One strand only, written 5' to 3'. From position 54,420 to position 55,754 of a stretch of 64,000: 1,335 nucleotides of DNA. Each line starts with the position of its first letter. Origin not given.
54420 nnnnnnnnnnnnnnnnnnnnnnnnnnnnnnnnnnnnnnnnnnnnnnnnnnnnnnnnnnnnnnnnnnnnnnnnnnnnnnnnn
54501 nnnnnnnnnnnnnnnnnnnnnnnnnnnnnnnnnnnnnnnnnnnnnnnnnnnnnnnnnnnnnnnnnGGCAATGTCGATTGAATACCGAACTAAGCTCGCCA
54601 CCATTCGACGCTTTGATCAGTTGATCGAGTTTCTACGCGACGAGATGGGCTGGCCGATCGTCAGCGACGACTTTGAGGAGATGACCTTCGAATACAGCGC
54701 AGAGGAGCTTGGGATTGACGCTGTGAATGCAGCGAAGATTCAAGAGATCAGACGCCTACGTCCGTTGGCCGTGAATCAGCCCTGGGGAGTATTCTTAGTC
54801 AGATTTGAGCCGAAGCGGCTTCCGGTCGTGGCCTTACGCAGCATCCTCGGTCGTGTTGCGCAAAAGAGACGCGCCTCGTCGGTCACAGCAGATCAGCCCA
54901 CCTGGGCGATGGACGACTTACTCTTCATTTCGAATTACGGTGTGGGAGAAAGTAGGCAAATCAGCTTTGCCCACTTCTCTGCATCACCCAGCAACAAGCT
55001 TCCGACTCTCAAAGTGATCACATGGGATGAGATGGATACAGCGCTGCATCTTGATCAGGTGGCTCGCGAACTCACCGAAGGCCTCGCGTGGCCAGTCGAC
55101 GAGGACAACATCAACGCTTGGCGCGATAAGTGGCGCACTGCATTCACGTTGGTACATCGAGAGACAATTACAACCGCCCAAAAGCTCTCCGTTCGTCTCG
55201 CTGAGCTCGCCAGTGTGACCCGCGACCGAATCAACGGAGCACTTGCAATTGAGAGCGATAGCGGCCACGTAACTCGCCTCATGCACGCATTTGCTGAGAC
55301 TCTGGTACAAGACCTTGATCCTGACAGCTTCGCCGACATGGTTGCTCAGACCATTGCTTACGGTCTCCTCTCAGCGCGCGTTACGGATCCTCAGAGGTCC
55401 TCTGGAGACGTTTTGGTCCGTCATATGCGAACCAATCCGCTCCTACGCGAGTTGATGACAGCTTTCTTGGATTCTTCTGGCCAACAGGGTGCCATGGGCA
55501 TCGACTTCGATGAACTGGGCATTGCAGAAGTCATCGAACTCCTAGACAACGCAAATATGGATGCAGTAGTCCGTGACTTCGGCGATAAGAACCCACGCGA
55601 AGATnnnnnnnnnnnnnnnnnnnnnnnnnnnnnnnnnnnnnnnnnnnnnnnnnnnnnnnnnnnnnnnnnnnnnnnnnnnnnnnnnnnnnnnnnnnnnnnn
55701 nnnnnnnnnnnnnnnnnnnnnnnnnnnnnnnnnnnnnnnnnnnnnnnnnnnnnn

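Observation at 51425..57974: Candidate split Type ISP-like defence system: PLD-nuclease/SNF2 motor plus MTase-TRD subunit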

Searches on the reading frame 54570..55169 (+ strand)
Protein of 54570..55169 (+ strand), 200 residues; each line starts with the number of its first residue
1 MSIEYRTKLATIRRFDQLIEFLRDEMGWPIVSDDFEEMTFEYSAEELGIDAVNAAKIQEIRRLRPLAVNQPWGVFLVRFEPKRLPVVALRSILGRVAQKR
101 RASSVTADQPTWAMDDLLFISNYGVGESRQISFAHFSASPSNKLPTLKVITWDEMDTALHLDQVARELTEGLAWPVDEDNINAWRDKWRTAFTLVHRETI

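Call 34: search_protein_families(library=pfam, proteins=[window:54570-55169:+], max_evalue=10)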
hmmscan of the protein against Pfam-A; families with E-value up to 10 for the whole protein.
window:54570-55169:+ (200 aa): 1 family
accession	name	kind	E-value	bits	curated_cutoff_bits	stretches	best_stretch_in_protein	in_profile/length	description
PF01584.24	CheW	-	0.011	15.8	23.5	1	38-102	3-67/138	CheW-like domain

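Call 52: search_protein_representatives(protein=window:54570-55169:+)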
Query: 200 residues. Proteins with E-value up to 0.001 (for the whole library): 756; up to 1e-10: 473; up to 1e-30: 175. The best 150 are listed.
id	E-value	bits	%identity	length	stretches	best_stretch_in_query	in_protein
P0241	6.5e-101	352.2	63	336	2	38-199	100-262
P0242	8.0e-85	299.7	68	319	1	1-200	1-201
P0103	1.0e-76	273.3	63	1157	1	3-200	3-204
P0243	1.6e-74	266.1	61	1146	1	1-199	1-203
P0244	4.9e-74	264.5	60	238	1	1-200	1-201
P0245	2.0e-71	256.0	59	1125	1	4-200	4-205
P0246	4.9e-71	254.8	60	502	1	7-200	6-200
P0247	1.5e-69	249.9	61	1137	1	5-200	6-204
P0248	7.7e-69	247.6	59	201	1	1-198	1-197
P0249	1.4e-68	246.7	59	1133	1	1-200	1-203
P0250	1.6e-68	246.5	65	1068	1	20-200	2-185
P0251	2.6e-66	239.4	60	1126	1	4-195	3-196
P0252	1.0e-65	237.4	56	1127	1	1-200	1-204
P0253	1.0e-65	237.4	55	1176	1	8-200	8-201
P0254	6.0e-64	231.6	53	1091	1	6-200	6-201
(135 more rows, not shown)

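Call 62: predict_structure(alignment_id=A2)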
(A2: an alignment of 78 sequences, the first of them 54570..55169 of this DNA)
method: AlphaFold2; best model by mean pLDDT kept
length: 200 residues; sequences in the alignment: 78
mean_pLDDT: 88.1   pTM: 0.86
mean pLDDT of the five models: 88.1, 86.5, 83.8, 83.4, 80.6
residues with pLDDT >= 90: 128; 70-90: 55; 50-70: 10; < 50: 7
segments of 3 or more residues with pLDDT < 50: 100-106
pLDDT, mean of each block of 10 residues (from residue 1): 83 94 96 90 90 92 94 96 91 79 49 88 92 91 88 90 93 96 95 77
secondary structure, 60 per line:
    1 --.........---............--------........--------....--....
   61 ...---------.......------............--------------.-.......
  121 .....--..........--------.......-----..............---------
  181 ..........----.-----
elements in order: H3-11 H15-26 H35-38 E39-42 H51-54 E57-63 E73-79 H86-96 E117-125 E128-137 E146-152 H158-171 H181-190

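Call 65: fold_search(model_id=the predicted structure, library=pdb)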
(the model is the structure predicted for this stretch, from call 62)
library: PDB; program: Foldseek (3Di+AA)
matches with E <= 10: 429; with E <= 0.001: 0
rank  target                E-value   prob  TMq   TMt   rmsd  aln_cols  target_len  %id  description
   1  5gz1_B                2.0e-02  0.21  0.19  0.13  16.1       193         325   10  Structure of substrate/cofactor-free D-amino acid dehydrogenase (released 2017-04-12)
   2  3if8_A                3.1e-02  0.30  0.22  0.18  15.6       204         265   11  Crystal Structure of ZWILCH, a member of the RZZ kinetochore complex (released 2010-06-09)
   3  5gz6_B                4.9e-02  0.16  0.21  0.14  15.8       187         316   10  Structure of D-amino acid dehydrogenase in complex with NADPH and 2-keto-6-aminocapronic acid (released 2017-04-12)
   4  5ded_A                2.2e-01  0.04  0.13  0.14  18.3       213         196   13  Crystal structure of the small alarmone synthethase 1 from Bacillus subtilis bound to its product pppGpp (released 2015-10-28)
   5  5jpq_c                2.4e-01  0.09  0.15  0.15  10.2       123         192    9  Cryo-EM structure of the 90S pre-ribosome (released 2016-07-27)
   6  2qb6_B                2.8e-01  0.12  0.21  0.13   9.4       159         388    7  Saccharomyces cerevisiae cytosolic exopolyphosphatase, sulfate complex (released 2007-12-11)
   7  2be3_A                3.4e-01  0.03  0.14  0.13  20.1       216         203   13  Structure of a GTP Pyrophosphokinase Family Protein from Streptococcus pneumoniae (released 2005-12-06)
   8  5oql_b                3.6e-01  0.12  0.17  0.13  10.3        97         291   11  Cryo-EM structure of the 90S pre-ribosome from Chaetomium thermophilum (released 2017-10-11)
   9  9n73_SM               3.6e-01  0.07  0.14  0.11  12.1       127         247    9  SSU processome maturation and disassembly, State G (released 2025-10-29)
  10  5loc_B                3.6e-01  0.07  0.16  0.11  15.5       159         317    6  Crystal structure of the engineered D-Amino Acid Dehydrogenase (DAADH) (released 2017-08-16)
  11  5ded_C                3.8e-01  0.03  0.12  0.13  19.4       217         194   10  Crystal structure of the small alarmone synthethase 1 from Bacillus subtilis bound to its product pppGpp (released 2015-10-28)
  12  3n2q                  4.0e-01  0.12  0.19  0.15   9.4       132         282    9  Crystal structure of Sex pheromone staph-cAM373 precursor (released 2010-06-02)
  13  5oi9_A                4.0e-01  0.05  0.16  0.11  18.5       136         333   10  Trichoplax adhaerens STIL N-terminal domain (released 2018-04-18)
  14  2be3_B                4.3e-01  0.04  0.15  0.15  19.5       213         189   11  Structure of a GTP Pyrophosphokinase Family Protein from Streptococcus pneumoniae (released 2005-12-06)
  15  4ae1_A                4.6e-01  0.04  0.14  0.08  14.1       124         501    8  Crystal structure of diphtheria toxin mutant CRM197 in complex with nicotinamide (released 2012-03-28)
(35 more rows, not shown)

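Call 83: find_related_loci(query=window:54570-55169:+, collection=metagenome_contigs, flank=5000)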
Query window:54570-55169:+ (200 aa) in metagenome_contigs; peptide patterns used: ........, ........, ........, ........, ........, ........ (x = any residue, [..] = any of these).
67 stretches matched a pattern; 24 encode a relative of the query (tblastn E <= 1e-3); 24 distinct loci.
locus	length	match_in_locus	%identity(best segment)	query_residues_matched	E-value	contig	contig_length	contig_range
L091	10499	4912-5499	64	6-200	3e-86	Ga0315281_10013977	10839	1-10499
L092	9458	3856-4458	61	1-200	9e-82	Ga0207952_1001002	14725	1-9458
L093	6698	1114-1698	61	7-200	7e-79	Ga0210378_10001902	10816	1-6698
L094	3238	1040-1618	61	8-200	5e-78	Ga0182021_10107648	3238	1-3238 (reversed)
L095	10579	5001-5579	59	9-200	2e-76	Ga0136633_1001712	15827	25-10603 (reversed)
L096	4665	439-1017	59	9-200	2e-76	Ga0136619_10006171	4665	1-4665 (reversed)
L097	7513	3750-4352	54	1-200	4e-69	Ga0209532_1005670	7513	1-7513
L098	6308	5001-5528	53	1-200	1e-66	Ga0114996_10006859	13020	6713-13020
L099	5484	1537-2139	52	1-200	3e-66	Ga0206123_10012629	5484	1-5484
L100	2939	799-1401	51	1-200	1e-66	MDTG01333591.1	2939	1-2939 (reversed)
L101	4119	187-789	51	1-200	3e-65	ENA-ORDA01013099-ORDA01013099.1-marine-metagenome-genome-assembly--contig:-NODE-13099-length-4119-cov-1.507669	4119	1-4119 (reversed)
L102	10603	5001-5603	51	1-200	4e-65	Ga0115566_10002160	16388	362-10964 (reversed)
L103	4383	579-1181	51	1-200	9e-65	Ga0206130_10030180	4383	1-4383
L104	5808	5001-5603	51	1-200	5e-65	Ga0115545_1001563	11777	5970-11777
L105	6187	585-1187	51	1-200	3e-64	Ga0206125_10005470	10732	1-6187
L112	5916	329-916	34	4-194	2e-33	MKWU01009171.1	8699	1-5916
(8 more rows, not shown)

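Call 89: search_protein_families(library=pfam, proteins=[L112:3912-5876:+, L112:209-3898:+], max_evalue=0.01)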
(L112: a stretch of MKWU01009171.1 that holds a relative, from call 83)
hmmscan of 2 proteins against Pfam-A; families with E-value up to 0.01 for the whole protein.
L112:3912-5876:+ (655 aa): 3 families
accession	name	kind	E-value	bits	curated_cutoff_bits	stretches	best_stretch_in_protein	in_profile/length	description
PF13589.12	HATPase_c_3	-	8.3e-21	74.9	25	1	41-155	5-113/137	Histidine kinase-, DNA gyrase B-, and HSP90-like ATPase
PF02518.31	HATPase_c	-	4.9e-05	24.2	26.4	1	42-143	9-93/111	Histidine kinase-, DNA gyrase B-, and HSP90-like ATPase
PF14082.12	SduA_C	-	0.0076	16.9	27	0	478-550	5-55/159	Shedu protein SduA, C-terminal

L112:209-3898:+ (1230 aa): 4 families
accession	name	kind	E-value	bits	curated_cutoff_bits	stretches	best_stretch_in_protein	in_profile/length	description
PF18135.7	Type_ISP_C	-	2.1e-70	237.9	25.9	1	808-1148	1-339/342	Type ISP C-terminal specificity domain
PF02384.22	N6_Mtase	-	1.1e-08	35.2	20.4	1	385-424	6-45/311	N-6 DNA Methylase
PF07669.17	Eco57I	-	0.00065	20.3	25.3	0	574-593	70-89/171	Eco57I restriction-modification methylase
PF01170.24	UPF0020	-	0.0027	17.8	22.3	0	464-589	31-132/197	RMKL-like, methyltransferase domain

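Call 98: search_solved_structures(query=A4, max_evalue=10)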
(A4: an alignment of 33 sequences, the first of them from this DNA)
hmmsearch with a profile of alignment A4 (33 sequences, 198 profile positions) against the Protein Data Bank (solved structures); distinct sequences matched with E-value up to 10: 6.
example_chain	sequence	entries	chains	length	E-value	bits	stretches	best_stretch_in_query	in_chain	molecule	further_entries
9hcg_O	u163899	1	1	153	0.51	13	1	85-150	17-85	Large ribosomal subunit protein bL17m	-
9e9c_O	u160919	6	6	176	0.68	12.6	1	85-150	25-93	Large ribosomal subunit protein bL17m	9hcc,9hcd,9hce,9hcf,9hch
2b2n_A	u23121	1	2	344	0.7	12.6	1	144-196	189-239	Transcription-repair coupling factor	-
2ftc_J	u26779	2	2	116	0.84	12.3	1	85-152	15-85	Mitochondrial ribosomal protein L17 | 39S ribosomal protein L17, mitochondrial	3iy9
3hjh_A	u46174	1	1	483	0.95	12.2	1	144-196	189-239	Transcription-repair-coupling factor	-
3j7y_O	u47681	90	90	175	0.98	12.1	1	85-151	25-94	bL17 | bL17m | 39S ribosomal protein L17, mitochondrial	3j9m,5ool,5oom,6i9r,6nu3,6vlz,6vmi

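Call 99: fold_search(model_id=the predicted structure, library=viral)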
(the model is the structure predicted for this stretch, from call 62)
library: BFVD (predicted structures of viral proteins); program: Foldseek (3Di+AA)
matches with E <= 10: 586; with E <= 0.001: 0
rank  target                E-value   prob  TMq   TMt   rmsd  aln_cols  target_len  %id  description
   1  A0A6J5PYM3            2.1e-02  0.30  0.28  0.19  10.6       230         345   13  Uncharacterized protein [uncultured Caudovirales phage]
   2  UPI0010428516         3.4e-02  0.15  0.18  0.11  15.5       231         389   10  (no name look-up for this kind of identifier)
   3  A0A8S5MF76            3.8e-02  0.66  0.26  0.08   6.4       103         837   11  Tail protein [Siphoviridae sp. ctYh54]
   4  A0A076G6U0            8.9e-02  0.28  0.19  0.14   8.9       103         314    8  Exopolyphosphatase [Bacillus phage Bobb]
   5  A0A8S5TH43            1.1e-01  0.08  0.15  0.17  16.6       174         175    9  Uncharacterized protein [Myoviridae sp. ctIty1]
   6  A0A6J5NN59            1.3e-01  0.13  0.25  0.17  19.7       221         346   10  PD-(D/E)XK nuclease superfamily [uncultured Caudovirales phage]
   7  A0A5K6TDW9            1.4e-01  0.08  0.19  0.15  16.4       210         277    7  RNA-dependent RNA polymerase (Fragment) [Tomato spotted wilt virus]
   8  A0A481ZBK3            1.5e-01  0.09  0.16  0.15  16.3       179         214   12  F-box domain protein [Pithovirus LCPAC304]
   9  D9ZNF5                1.6e-01  0.38  0.27  0.37   6.2       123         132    8  (no name in the UniProt tables at hand)
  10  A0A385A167            1.7e-01  0.12  0.16  0.11  14.2       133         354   10  (no name in the UniProt tables at hand)
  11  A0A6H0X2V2            1.8e-01  0.10  0.19  0.23  14.9       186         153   10  (no name in the UniProt tables at hand)
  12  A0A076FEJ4            2.1e-01  0.20  0.19  0.27   6.7        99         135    8  Uncharacterized protein [Penaeus monodon nudivirus]
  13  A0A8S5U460            2.1e-01  0.14  0.17  0.18  15.4       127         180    6  Uncharacterized protein [Siphoviridae sp. ct6GI21]
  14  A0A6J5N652            2.2e-01  0.51  0.25  0.52   5.0       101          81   13  Uncharacterized protein [uncultured Caudovirales phage]
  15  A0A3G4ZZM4            2.2e-01  0.18  0.21  0.14  14.1       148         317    8  Uncharacterized protein [Edafosvirus sp.]
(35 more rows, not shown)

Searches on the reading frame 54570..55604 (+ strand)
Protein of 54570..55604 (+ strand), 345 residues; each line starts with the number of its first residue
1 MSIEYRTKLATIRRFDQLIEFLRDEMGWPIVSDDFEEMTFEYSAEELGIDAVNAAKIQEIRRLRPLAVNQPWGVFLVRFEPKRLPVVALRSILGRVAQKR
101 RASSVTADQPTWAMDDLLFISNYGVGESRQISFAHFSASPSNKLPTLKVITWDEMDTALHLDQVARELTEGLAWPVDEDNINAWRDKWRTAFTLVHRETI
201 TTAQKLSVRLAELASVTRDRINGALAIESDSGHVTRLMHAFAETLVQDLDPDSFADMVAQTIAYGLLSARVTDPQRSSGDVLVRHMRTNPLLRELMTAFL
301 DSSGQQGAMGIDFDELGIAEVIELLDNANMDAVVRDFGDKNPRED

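Call 34: search_protein_families(library=pfam, proteins=[window:54570-55604:+], max_evalue=10)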
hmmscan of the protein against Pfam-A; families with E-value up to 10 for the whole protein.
window:54570-55604:+ (345 aa): 1 family
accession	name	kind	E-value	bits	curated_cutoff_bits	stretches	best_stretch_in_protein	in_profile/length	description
PF01584.24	CheW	-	0.027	14.5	23.5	1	38-101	3-66/138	CheW-like domain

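Call 41: predict_structure(alignment_id=A1)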
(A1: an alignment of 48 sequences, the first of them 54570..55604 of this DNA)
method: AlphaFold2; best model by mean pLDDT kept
length: 345 residues; sequences in the alignment: 48
mean_pLDDT: 66.3   pTM: 0.52
mean pLDDT of the five models: 66.3, 64.8, 60.1, 57.1, 49.9
residues with pLDDT >= 90: 0; 70-90: 166; 50-70: 114; < 50: 65
segments of 3 or more residues with pLDDT < 50: 101-114, 139-146, 153-160, 194-198, 288-309, 340-345
pLDDT, mean of each block of 10 residues (from residue 1): 63 82 84 84 72 76 81 77 58 60 42 57 67 60 47 45 61 74 74 52 79 79 72 74 74 86 78 63 55 43 42 63 75 68 40
secondary structure, 60 per line:
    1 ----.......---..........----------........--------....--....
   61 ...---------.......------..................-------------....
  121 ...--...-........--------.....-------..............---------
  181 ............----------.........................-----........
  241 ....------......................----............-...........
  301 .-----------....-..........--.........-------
elements in order: H5-11 H15-24 H35-38 E39-42 H51-54 E57-63 E73-79 H86-103 E117-123 E130-137 E146-150 H158-171 H181-192 H203-227 H233-244 H251-272 H277-288 H290-301 H313-316 H318-327 H330-338

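Call 44: fold_search(model_id=the predicted structure, library=pdb)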
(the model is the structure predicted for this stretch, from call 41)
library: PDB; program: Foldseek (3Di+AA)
matches with E <= 10: 315; with E <= 0.001: 0
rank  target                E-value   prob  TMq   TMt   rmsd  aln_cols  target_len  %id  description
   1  7fiw_A                2.4e-01  0.16  0.15  0.08  18.3       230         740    8  Crystal structure of the complex formed by Wolbachia cytoplasmic incompatibility factors CidAwMel(ST) and CidBND1-ND2  (released 2022-04-06)
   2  1tox_A                2.4e-01  0.06  0.11  0.08  21.5       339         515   12  DIPHTHERIA TOXIN DIMER COMPLEXED WITH NAD (released 1996-06-10)
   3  6sxj                  3.8e-01  0.08  0.13  0.16  18.7       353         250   10  Crystal structure of spectinomycin adenyltransferase AAD(9) from Enterococcus faecialis (released 2020-04-15)
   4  4wsn_F                4.4e-01  0.09  0.12  0.13  24.3       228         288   10  Crystal structure of the COP9 signalosome, a P1 crystal form (released 2015-12-23)
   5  6fvt_U                5.6e-01  0.08  0.13  0.14  25.5       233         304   13  26S proteasome, s1 state (released 2018-08-22)
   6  9u4m_Z                6.4e-01  0.06  0.12  0.13  22.9       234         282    9  Focused refinement of 19S in the substrate-engaged human 26S proteasome bound to midnolin with RPT6 at top of spiral s (released 2026-03-25)
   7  4ae1_A                6.4e-01  0.04  0.11  0.09  22.2       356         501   10  Crystal structure of diphtheria toxin mutant CRM197 in complex with nicotinamide (released 2012-03-28)
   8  6dk7_F                6.7e-01  0.08  0.11  0.14  13.4       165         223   12  RetS histidine kinase region with cobalt (released 2019-03-20)
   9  5cs4_A                7.1e-01  0.23  0.15  0.13  10.5       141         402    7  Crystal structure of domains AC3-AC5 of yeast acetyl-CoA carboxylase (released 2015-10-28)
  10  9efq_F                7.1e-01  0.08  0.13  0.15  25.9       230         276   11  Cryo-EM structure of COP9 signalosome precatalytic state with neddylated cullin-2 (released 2025-12-03)
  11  9ph4_F                7.4e-01  0.08  0.13  0.15  23.4       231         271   11  Cryo-EM structure of COP9 signalosome in complex with CSN5i-1a (released 2025-12-03)
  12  5wvi_U                7.4e-01  0.05  0.10  0.11  24.1       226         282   10  The resting state of yeast proteasome (released 2017-03-22)
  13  7k7d_A                7.8e-01  0.03  0.11  0.08  20.9       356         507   10  Crystal structure of diphtheria toxin from crystals obtained at pH 6.0 (released 2020-11-18)
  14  9efm_F                9.0e-01  0.08  0.13  0.15  25.3       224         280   11  Cryo-EM structure of COP9 signalosome precatalytic state with neddylated cullin-1 (released 2025-12-03)
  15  9e77_F                9.0e-01  0.06  0.11  0.13  27.3       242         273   12  Cryo-EM structure of CSN-N8 in complex with CSN5i-3 (released 2025-12-03)
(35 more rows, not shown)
